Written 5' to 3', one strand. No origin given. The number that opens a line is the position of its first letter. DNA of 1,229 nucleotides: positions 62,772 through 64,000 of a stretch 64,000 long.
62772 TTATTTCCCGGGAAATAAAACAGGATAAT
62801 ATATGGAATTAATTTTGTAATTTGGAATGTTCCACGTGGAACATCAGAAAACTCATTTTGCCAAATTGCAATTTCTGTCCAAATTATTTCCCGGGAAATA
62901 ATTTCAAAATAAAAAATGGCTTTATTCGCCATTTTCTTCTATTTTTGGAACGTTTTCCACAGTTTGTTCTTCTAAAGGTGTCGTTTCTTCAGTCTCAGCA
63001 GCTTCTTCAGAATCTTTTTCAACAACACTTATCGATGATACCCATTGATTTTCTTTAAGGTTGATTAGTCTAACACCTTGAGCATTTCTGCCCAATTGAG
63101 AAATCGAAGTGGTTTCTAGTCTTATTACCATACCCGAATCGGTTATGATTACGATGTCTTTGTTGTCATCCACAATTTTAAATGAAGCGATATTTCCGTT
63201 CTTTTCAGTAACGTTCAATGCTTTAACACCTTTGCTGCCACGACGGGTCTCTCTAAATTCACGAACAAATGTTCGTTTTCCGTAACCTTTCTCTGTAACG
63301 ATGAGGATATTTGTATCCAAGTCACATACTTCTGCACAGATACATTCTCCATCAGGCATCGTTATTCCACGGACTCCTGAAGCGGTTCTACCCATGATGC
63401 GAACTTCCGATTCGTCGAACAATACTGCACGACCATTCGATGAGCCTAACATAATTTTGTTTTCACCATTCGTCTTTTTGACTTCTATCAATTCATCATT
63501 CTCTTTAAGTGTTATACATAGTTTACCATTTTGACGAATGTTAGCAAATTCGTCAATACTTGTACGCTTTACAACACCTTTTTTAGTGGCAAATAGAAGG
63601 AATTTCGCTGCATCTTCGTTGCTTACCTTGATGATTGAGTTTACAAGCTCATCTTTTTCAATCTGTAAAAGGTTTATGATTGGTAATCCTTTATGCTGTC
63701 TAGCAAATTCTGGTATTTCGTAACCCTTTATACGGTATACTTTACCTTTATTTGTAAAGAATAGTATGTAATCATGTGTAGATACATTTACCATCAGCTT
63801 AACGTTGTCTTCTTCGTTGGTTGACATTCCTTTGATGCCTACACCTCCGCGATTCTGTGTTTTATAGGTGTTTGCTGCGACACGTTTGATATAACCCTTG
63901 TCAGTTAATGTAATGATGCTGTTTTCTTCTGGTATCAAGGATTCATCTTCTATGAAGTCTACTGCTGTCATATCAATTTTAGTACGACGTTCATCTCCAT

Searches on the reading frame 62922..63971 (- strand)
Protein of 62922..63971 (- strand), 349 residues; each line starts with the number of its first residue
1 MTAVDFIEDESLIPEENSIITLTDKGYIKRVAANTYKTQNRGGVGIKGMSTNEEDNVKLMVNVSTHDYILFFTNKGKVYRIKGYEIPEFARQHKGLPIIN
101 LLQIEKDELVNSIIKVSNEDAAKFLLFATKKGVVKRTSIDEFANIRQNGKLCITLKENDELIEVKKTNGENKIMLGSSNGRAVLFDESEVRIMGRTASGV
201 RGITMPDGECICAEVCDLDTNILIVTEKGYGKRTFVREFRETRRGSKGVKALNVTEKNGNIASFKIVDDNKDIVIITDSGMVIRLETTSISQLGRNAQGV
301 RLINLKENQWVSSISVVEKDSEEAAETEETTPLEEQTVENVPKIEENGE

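Call 11: find_related_loci(query=window:62922-63971:-, collection=genome_contigs, flank=10000)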
Query window:62922-63971:- (349 aa) in genome_contigs; peptide patterns used: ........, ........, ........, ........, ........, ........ (x = any residue, [..] = any of these).
599 stretches matched a pattern (row limit reached: there are more); 575 encode a relative of the query (tblastn E <= 1e-3); the best 80 are kept; 80 distinct loci.
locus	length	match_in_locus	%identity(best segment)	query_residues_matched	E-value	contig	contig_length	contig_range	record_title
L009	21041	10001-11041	80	1-348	0e+0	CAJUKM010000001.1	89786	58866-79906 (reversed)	MAG TPA_asm: uncultured Bacilli bacterium isolate MGBC155283 genome assembly, contig: MGBC155283.1, whole genome shotgun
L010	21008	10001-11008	77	1-335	3e-179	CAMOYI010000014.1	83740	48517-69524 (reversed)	MAG: uncultured Tenericutes bacterium isolate SRR873609_bin.65_metaWRAP_v1.3_MAG genome assembly, contig: ERZ1756109_619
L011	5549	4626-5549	82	1-307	6e-175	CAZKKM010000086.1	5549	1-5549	MAG TPA_asm: uncultured Muribaculaceae bacterium isolate SRP287540_co1_443 genome assembly, contig: NODE_15961_length_55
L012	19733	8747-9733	77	1-329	1e-167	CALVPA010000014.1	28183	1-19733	MAG: uncultured Bacilli bacterium isolate E02__bin107 genome assembly, contig: E02__k127_6320793, whole genome shotgun s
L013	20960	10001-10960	74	1-318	1e-161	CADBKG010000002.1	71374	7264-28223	MAG: uncultured Erysipelotrichaceae bacterium isolate RUG14047 genome assembly, contig: RUG14047_asm_2, whole genome sho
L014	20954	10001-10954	69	1-318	7e-151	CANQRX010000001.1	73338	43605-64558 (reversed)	MAG: uncultured Bacilli bacterium isolate Lapin-022__bin59 genome assembly, contig: Lapin-022__NODE_331_length_73338_cov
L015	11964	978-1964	67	1-329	6e-151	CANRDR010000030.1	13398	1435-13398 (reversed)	MAG: uncultured Bacilli bacterium isolate Lapin-025__bin65 genome assembly, contig: Lapin-025__NODE_3569_length_13398_co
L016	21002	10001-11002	65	1-333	3e-149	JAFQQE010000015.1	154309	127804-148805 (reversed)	MAG: Bacilli bacterium isolate RGIG2050 Goat_Colon-2__c756, whole genome shotgun sequence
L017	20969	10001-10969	67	1-323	2e-148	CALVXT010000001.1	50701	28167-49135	MAG: uncultured Bacilli bacterium isolate BRZ_EG__bin5 genome assembly, contig: BRZ_EG__NODE_893_length_50701_cov_5.1803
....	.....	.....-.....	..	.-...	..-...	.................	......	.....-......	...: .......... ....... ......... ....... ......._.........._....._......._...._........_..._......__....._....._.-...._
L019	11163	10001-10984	66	1-326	6e-148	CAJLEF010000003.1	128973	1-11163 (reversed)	MAG TPA_asm: uncultured Firmicutes bacterium isolate ERR1600688-bin.2 genome assembly, contig: NODE_113_length_128973_co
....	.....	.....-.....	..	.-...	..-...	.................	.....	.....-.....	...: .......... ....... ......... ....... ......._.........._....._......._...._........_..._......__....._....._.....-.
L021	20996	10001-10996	65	1-332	2e-147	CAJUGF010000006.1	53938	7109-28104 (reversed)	MAG TPA_asm: uncultured Bacilli bacterium isolate MGBC134914 genome assembly, contig: MGBC134914.6, whole genome shotgun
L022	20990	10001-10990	65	1-330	8e-147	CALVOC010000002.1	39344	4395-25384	MAG: uncultured Bacilli bacterium isolate BRZ_PC__bin122 genome assembly, contig: BRZ_PC__NODE_1375_length_39344_cov_5.6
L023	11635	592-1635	64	1-349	5e-147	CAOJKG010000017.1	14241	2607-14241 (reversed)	MAG TPA_asm: uncultured Tenericutes bacterium isolate SRR17684645_bin.12_metawrap_v1.3_MAG genome assembly, contig: NODE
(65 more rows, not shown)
